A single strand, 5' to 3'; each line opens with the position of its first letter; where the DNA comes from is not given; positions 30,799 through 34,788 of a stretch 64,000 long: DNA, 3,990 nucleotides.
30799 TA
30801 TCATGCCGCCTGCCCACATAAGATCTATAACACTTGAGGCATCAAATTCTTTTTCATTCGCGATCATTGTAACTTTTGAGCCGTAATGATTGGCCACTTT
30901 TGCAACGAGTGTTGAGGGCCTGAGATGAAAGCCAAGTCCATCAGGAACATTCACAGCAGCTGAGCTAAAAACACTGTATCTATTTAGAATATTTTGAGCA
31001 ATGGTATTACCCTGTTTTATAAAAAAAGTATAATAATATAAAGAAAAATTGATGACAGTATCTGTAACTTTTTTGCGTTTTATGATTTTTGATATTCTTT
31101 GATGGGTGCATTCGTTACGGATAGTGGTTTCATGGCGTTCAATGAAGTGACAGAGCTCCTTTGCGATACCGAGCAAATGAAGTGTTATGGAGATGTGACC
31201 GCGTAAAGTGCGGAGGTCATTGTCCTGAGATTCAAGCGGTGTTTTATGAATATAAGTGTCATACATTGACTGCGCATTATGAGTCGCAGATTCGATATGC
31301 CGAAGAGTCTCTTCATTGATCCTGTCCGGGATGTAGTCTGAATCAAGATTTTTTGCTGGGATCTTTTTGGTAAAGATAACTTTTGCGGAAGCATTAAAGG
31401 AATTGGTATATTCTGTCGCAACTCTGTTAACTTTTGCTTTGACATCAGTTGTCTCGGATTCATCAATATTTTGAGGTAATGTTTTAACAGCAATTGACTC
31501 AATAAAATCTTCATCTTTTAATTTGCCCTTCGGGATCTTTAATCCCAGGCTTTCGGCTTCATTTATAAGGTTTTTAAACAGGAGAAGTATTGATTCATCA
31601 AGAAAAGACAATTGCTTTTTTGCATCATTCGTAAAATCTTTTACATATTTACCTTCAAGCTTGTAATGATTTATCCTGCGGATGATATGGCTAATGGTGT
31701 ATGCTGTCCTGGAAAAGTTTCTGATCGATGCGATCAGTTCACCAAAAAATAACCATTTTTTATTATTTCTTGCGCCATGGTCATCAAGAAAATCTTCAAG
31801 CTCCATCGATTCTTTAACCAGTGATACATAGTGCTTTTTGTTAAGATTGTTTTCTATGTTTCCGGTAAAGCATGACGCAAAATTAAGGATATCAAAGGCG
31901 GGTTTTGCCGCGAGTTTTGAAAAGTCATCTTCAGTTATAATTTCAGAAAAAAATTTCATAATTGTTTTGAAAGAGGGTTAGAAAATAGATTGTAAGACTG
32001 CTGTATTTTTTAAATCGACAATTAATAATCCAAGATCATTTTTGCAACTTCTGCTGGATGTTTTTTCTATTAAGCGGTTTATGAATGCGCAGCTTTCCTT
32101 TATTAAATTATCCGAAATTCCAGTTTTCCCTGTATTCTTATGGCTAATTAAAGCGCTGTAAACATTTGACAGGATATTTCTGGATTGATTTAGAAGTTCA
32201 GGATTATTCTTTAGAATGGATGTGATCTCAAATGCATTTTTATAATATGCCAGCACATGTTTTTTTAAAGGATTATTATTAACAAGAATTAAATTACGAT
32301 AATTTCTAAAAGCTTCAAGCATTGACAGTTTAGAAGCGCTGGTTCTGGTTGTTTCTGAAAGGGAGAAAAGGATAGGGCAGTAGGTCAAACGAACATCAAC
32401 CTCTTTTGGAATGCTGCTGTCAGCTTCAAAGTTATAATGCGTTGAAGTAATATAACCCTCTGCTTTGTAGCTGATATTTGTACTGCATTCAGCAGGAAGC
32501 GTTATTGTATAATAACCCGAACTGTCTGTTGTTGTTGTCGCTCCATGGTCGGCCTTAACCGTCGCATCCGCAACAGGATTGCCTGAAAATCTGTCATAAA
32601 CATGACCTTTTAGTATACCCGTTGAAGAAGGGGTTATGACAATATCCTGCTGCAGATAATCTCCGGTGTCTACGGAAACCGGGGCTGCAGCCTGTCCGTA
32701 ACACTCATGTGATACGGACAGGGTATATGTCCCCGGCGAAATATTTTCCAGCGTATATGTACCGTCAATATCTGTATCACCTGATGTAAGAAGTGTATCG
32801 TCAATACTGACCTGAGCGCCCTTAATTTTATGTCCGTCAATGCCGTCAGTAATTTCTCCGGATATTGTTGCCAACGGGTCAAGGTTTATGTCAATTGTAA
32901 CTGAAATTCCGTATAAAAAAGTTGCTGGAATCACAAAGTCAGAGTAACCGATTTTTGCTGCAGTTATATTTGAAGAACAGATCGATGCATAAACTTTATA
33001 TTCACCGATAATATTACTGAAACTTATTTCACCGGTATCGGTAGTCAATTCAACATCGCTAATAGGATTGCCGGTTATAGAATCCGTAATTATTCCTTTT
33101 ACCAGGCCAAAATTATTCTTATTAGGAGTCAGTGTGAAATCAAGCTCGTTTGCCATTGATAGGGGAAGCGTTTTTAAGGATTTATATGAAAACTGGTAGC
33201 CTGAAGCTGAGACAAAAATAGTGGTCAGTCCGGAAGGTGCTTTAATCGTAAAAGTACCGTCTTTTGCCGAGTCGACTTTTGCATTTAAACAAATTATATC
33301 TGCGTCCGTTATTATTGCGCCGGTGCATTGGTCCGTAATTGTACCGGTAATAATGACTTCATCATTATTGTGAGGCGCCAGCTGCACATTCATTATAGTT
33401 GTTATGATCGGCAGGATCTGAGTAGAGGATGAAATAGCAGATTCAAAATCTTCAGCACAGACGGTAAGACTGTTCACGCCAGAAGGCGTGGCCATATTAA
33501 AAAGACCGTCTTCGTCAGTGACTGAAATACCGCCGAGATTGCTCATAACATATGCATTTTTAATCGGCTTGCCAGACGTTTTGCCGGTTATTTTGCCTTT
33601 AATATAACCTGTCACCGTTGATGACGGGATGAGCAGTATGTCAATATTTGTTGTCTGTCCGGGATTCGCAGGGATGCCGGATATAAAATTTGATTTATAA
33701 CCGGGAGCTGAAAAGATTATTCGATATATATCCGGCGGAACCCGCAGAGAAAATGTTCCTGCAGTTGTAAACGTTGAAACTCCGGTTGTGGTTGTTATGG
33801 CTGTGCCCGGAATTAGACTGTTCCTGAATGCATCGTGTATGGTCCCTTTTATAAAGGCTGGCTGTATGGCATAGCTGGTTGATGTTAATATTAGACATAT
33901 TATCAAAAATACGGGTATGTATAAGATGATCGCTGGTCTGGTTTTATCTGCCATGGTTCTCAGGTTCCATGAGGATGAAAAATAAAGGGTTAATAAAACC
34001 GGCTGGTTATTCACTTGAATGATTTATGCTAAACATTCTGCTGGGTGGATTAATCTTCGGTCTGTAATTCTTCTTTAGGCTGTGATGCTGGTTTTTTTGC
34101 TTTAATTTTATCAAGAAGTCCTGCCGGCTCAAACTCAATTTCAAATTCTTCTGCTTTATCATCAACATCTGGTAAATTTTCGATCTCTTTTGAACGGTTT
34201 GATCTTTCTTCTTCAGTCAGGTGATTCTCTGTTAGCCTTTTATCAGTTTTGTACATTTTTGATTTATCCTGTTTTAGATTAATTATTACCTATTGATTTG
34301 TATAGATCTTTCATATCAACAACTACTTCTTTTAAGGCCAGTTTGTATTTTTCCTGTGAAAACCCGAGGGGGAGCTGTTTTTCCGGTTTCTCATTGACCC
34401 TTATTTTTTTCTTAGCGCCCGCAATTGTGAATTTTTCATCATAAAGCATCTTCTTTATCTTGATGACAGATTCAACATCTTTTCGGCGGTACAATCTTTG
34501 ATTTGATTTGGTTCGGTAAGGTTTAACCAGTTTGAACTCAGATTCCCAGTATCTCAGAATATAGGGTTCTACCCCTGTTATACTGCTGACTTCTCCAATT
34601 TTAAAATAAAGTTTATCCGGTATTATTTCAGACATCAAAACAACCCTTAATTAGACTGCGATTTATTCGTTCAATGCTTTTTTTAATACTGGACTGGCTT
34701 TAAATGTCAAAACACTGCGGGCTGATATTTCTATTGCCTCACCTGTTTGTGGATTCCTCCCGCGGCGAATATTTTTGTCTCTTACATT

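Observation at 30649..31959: Unusual 436-aa protein: HPr phosphocarrier domain at the C-terminus of a large uncharacterised N-terminal region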

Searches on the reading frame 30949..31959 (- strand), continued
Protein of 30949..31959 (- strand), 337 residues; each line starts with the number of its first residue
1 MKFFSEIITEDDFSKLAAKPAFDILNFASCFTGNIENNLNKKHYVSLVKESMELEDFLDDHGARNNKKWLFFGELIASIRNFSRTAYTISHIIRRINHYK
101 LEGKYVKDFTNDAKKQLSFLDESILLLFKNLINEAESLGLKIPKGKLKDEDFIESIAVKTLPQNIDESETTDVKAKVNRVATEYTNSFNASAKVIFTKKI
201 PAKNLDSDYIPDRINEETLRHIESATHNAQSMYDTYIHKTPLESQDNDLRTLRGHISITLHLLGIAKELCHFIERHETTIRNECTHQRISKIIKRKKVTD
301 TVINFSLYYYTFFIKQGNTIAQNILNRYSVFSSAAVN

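Call 63: search_protein_families(library=phrogs, proteins=[P0187, P0171], max_evalue=0.1)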
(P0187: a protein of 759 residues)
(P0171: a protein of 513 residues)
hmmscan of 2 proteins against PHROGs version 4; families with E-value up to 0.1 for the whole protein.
P0187 (759 aa): 4 families
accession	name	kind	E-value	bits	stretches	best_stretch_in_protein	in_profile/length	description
phrog_15646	-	unknown function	1.3e-06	29.2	1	4-77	162-235/293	-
phrog_13899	-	unknown function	0.0031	18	1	3-103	2-104/275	-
phrog_6988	-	unknown function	0.006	17.5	1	2-85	4-96/135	-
phrog_29177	-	unknown function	0.032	14.8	1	34-112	40-117/250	-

P0171 (513 aa): 2 families
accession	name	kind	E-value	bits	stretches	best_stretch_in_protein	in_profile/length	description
phrog_10809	-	unknown function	0.046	15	0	124-201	49-128/138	-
phrog_11330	-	unknown function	0.055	14.8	0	267-302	25-60/72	-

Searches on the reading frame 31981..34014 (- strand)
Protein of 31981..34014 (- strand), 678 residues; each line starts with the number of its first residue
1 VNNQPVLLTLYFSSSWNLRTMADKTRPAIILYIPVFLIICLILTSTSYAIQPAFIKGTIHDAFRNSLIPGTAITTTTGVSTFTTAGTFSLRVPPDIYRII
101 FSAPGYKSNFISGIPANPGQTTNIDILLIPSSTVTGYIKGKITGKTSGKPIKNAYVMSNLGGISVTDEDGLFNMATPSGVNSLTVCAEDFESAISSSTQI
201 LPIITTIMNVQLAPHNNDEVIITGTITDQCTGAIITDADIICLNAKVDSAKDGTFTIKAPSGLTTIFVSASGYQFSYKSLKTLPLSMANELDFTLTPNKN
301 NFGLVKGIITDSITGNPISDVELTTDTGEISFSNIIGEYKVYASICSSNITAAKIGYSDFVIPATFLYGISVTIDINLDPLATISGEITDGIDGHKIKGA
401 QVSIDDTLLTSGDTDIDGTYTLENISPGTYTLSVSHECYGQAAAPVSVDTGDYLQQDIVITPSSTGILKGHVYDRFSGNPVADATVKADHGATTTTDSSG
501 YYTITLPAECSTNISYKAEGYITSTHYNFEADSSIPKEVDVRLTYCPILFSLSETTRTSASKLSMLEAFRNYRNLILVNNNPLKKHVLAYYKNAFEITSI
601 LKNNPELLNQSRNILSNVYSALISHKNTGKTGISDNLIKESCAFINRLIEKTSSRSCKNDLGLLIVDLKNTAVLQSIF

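Call 69: search_protein_families(library=pfam, proteins=[window:31981-34014:-], max_evalue=0.0001)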
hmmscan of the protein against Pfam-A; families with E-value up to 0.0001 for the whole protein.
window:31981-34014:- (678 aa): 5 families
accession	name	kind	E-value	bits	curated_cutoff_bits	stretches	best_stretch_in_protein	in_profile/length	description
PF13620.12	CarboxypepD_reg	-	1.7e-54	182.5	32.3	4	383-460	1-81/82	Carboxypeptidase regulatory-like domain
PF13715.12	CarbopepD_reg_2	-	1.4e-32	112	32.2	2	384-462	1-78/88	CarboxypepD_reg-like domain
PF15976.11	CooC_C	-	1.4e-11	44.7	29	0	135-190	16-69/93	CS1-pili formation C-terminal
PF23591.1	CILP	-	1.6e-06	28.5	27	0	137-203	6-72/90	Cartilage intermediate layer protein 1-like domain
PF08308.17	PEGA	-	2.5e-05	24.6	20.8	0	399-462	12-69/71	PEGA domain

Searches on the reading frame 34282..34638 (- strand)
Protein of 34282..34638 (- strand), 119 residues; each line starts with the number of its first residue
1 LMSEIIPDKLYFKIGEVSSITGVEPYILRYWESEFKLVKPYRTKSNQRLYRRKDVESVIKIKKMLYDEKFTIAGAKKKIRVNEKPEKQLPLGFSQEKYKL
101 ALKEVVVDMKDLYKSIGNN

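Call 69: search_protein_families(library=pfam, proteins=[window:34282-34638:-], max_evalue=0.0001)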
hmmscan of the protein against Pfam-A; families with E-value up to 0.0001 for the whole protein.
window:34282-34638:- (119 aa): 2 families
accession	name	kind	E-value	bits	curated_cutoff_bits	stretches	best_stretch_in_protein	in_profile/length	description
PF13411.12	MerR_1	-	5.7e-17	62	21.6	1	12-79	1-66/69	MerR HTH family regulatory protein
PF00376.29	MerR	-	4.9e-09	36.3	28.2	1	13-50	1-38/38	MerR family regulatory protein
